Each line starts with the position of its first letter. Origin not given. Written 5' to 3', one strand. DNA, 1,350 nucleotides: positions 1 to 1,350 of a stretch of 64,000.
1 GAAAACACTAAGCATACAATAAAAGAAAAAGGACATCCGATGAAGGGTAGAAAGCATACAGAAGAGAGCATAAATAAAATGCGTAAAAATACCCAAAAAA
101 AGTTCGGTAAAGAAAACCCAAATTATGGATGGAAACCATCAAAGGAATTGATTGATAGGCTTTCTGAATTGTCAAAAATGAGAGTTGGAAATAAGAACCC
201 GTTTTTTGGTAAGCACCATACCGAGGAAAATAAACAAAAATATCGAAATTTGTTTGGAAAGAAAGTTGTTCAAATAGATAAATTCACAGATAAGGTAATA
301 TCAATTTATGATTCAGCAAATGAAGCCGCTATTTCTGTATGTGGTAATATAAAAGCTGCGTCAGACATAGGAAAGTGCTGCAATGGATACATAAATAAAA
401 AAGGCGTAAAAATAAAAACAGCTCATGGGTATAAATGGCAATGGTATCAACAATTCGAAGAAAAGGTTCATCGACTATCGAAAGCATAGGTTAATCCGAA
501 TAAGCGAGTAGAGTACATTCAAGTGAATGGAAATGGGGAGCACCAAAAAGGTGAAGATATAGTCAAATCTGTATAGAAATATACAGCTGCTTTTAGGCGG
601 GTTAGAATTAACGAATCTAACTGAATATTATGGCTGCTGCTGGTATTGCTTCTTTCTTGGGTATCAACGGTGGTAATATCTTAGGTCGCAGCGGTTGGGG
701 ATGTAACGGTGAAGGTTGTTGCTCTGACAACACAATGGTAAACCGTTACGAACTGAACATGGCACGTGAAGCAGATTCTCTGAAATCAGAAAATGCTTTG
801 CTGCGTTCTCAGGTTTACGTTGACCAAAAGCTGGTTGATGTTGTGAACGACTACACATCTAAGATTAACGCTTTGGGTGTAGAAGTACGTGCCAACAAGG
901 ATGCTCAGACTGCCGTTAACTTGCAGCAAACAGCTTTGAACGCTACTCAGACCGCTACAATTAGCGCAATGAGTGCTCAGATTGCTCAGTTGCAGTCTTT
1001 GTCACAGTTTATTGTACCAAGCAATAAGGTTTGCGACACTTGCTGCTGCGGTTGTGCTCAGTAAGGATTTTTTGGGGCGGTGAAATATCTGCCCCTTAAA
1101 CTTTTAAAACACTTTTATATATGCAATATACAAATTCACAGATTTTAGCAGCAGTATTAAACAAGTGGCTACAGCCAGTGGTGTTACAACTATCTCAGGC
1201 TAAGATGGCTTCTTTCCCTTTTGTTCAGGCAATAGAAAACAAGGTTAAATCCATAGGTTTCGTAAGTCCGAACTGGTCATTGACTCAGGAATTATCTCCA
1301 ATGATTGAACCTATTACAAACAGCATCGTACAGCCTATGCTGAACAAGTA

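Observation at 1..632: td-like group I intron end with a NUMOD3 endonuclease ORF; the predicted 3' splice site (G632) removes the tracked ATG of the next ORF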

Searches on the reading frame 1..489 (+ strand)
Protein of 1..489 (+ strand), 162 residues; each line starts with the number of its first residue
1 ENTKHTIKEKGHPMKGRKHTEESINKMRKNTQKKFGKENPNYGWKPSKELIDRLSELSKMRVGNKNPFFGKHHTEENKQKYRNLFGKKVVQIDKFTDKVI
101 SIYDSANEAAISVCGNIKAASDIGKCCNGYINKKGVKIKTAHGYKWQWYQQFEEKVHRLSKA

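Call 5: search_protein_families(library=pfam, proteins=[window:1-489:+], max_evalue=1)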
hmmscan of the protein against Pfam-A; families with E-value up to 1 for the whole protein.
window:1-489:+ (162 aa): 1 family
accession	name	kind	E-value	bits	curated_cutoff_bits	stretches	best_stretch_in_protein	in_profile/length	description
PF07460.16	NUMOD3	-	2.8e-10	40.4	20.4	2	57-80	12-35/37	NUMOD3 motif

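Call 6: search_protein_families(library=phrogs, proteins=[window:1-489:+], max_evalue=0.1)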
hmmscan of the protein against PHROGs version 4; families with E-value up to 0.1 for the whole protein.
window:1-489:+ (162 aa): 3 families
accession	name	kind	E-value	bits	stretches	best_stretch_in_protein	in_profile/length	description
phrog_314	-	DNA, RNA and nucleotide metabolism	5.8e-11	43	1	8-152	281-391/574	homing endonuclease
phrog_29037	-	DNA, RNA and nucleotide metabolism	0.00071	20.1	1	7-32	92-117/241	endonuclease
phrog_655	-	DNA, RNA and nucleotide metabolism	0.0021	19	1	8-101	134-229/343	homing endonuclease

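Call 74: search_protein_families(library=ncbifam, proteins=[window:1-486:+], max_evalue=0.01)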
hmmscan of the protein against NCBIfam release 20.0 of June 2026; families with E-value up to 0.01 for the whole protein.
window:1-486:+ (162 aa): 1 family
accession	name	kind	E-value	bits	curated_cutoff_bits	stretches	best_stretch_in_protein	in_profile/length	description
TIGR01453.1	grpIintron_endo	subfamily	1.4e-09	38.3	56.05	1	8-111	88-188/215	group I intron endonuclease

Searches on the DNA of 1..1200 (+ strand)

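Call 4: search_rna_families(source=window, start=1, end=1200, threshold=evalue, max_evalue=10, show_alignments=5)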
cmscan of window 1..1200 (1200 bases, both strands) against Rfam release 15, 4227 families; matches with E-value up to 10: 2.
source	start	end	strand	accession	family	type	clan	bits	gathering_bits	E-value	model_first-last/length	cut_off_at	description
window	552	584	+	RF00028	Intron_gpI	Intron;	-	27.8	50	8.5e-05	219-251/253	no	Group I catalytic intron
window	90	146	+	RF01933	bxd_5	Gene; lncRNA;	-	22.4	50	0.0085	1-57/57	no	Bithoraxoid conserved region 5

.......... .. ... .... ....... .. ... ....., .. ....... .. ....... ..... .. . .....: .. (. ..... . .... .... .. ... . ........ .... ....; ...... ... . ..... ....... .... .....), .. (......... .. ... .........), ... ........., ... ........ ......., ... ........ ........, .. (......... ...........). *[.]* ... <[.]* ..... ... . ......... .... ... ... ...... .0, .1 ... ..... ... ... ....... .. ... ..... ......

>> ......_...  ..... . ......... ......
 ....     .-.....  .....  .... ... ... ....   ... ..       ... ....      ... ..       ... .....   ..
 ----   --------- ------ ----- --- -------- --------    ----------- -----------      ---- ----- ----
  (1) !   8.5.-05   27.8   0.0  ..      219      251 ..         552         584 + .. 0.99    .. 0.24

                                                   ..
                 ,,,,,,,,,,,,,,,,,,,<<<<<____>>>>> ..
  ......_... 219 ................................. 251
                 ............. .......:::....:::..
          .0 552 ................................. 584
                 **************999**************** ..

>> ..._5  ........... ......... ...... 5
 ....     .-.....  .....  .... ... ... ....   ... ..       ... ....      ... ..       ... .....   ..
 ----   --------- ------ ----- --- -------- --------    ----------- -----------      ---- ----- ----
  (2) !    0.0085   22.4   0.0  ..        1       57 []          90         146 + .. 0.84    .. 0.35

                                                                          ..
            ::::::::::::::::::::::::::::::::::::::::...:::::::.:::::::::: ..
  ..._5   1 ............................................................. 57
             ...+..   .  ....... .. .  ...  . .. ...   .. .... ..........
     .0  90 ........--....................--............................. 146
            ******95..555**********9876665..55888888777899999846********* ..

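Call 10: search_rna_families(source=L001, start=7000, end=10600, threshold=evalue, max_evalue=1, show_alignments=4)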
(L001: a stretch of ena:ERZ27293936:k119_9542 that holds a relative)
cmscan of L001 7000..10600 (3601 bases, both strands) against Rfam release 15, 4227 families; matches with E-value up to 1: 3.
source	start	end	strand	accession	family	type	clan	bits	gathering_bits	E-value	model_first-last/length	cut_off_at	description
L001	9923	9955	+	RF00028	Intron_gpI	Intron;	-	27.8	50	0.00026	219-251/253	no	Group I catalytic intron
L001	8929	9018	+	RF00028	Intron_gpI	Intron;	-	27.7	50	0.00028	60-138/253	no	Group I catalytic intron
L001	9461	9517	+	RF01933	bxd_5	Gene; lncRNA;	-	22.4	50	0.025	1-57/57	no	Bithoraxoid conserved region 5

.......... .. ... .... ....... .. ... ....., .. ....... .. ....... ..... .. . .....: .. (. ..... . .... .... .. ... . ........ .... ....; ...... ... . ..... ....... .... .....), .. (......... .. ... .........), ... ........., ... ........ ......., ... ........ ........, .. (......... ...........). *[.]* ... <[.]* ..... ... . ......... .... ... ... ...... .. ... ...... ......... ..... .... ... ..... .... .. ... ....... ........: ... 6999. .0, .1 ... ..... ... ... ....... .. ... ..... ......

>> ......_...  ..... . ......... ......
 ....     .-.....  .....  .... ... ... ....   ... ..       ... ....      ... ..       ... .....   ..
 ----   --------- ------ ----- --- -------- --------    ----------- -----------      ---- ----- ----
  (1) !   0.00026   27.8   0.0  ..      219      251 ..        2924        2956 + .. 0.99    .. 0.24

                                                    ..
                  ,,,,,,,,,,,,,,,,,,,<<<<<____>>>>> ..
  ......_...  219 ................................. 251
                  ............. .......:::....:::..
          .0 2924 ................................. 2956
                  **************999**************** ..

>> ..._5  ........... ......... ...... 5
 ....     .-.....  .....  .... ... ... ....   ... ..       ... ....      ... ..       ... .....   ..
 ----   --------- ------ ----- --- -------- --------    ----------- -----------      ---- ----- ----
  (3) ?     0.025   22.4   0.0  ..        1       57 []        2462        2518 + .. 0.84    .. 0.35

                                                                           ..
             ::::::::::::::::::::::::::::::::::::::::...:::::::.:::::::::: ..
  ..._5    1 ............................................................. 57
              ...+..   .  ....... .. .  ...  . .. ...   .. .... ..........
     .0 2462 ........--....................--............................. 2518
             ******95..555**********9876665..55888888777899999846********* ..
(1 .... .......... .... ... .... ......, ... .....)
